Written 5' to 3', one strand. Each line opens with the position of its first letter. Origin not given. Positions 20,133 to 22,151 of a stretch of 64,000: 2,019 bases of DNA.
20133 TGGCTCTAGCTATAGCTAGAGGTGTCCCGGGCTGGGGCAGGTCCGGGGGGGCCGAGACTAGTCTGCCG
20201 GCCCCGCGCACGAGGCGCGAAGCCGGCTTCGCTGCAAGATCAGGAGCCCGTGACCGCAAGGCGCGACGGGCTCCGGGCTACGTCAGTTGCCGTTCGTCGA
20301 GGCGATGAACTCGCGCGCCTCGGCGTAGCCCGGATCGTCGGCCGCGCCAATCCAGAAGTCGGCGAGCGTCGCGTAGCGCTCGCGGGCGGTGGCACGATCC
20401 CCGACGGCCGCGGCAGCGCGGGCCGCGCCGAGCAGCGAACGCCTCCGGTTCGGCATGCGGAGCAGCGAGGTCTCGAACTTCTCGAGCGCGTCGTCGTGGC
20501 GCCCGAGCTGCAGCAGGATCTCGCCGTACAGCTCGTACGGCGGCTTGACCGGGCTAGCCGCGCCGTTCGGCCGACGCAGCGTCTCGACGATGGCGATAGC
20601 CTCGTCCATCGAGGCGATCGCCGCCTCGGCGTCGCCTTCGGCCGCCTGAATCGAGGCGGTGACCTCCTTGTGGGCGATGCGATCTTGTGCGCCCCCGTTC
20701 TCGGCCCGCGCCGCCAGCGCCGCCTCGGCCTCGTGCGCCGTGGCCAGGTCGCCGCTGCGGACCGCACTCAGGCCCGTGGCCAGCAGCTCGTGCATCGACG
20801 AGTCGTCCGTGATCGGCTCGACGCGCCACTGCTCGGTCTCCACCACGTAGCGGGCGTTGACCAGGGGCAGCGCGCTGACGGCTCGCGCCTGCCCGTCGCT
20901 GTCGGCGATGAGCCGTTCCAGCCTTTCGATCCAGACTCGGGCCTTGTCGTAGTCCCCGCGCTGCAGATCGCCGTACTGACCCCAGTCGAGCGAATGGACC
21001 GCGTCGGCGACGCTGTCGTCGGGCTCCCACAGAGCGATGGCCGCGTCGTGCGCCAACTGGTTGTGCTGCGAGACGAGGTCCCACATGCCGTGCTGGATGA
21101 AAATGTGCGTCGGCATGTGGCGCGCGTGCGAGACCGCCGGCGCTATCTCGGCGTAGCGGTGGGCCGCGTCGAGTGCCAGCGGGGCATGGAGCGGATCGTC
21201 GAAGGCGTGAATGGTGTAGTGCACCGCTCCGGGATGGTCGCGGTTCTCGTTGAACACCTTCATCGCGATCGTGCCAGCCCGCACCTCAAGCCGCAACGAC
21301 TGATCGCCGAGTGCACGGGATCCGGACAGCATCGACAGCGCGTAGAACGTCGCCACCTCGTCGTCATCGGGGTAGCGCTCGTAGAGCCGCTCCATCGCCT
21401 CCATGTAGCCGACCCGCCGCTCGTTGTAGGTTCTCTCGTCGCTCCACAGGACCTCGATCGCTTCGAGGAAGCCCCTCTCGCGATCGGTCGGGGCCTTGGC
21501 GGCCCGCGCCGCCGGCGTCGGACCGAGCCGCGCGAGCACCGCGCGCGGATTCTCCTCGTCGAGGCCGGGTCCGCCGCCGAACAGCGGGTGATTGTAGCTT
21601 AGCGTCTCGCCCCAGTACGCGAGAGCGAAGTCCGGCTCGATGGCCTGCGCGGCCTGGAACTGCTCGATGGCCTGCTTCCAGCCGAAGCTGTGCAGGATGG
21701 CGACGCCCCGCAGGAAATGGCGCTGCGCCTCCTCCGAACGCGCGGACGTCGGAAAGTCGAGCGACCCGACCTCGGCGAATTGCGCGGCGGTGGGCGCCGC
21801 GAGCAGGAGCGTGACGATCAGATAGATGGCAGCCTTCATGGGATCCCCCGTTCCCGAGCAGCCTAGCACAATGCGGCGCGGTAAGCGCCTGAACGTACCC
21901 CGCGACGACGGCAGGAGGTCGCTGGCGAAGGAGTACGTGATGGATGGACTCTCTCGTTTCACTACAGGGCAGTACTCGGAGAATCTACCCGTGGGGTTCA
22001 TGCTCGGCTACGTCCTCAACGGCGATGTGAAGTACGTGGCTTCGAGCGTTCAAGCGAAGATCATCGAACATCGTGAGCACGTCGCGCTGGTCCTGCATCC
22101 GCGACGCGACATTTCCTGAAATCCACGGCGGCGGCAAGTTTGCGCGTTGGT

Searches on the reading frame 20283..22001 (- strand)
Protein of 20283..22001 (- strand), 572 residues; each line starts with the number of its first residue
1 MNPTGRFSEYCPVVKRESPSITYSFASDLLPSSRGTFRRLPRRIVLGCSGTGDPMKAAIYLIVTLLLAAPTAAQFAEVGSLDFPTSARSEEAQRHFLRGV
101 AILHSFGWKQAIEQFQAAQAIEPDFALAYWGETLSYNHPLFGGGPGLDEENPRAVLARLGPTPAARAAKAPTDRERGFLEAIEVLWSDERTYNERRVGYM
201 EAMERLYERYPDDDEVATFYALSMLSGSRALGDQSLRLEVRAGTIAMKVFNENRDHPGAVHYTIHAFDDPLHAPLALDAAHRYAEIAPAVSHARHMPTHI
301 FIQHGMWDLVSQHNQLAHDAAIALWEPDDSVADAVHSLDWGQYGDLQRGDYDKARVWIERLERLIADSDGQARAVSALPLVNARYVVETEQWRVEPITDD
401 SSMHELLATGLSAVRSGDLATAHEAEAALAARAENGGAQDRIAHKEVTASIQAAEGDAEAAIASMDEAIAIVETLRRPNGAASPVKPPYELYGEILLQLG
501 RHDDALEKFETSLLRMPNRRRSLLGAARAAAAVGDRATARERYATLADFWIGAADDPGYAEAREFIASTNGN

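Call 50: search_protein_families(library=pfam, proteins=[window:20283-22001:-], max_evalue=0.001)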
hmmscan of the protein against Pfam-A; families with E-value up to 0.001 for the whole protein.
window:20283-22001:- (572 aa): 3 families
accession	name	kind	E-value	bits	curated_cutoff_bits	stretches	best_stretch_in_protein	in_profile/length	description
PF07719.23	TPR_2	-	4.6e-08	33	27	0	491-518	6-33/34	Tetratricopeptide repeat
PF13414.12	TPR_11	-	2.4e-05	24.4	26.8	0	108-130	10-32/42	TPR repeat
PF00515.34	TPR_1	-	0.001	19.3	27.8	0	493-517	8-32/34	Tetratricopeptide repeat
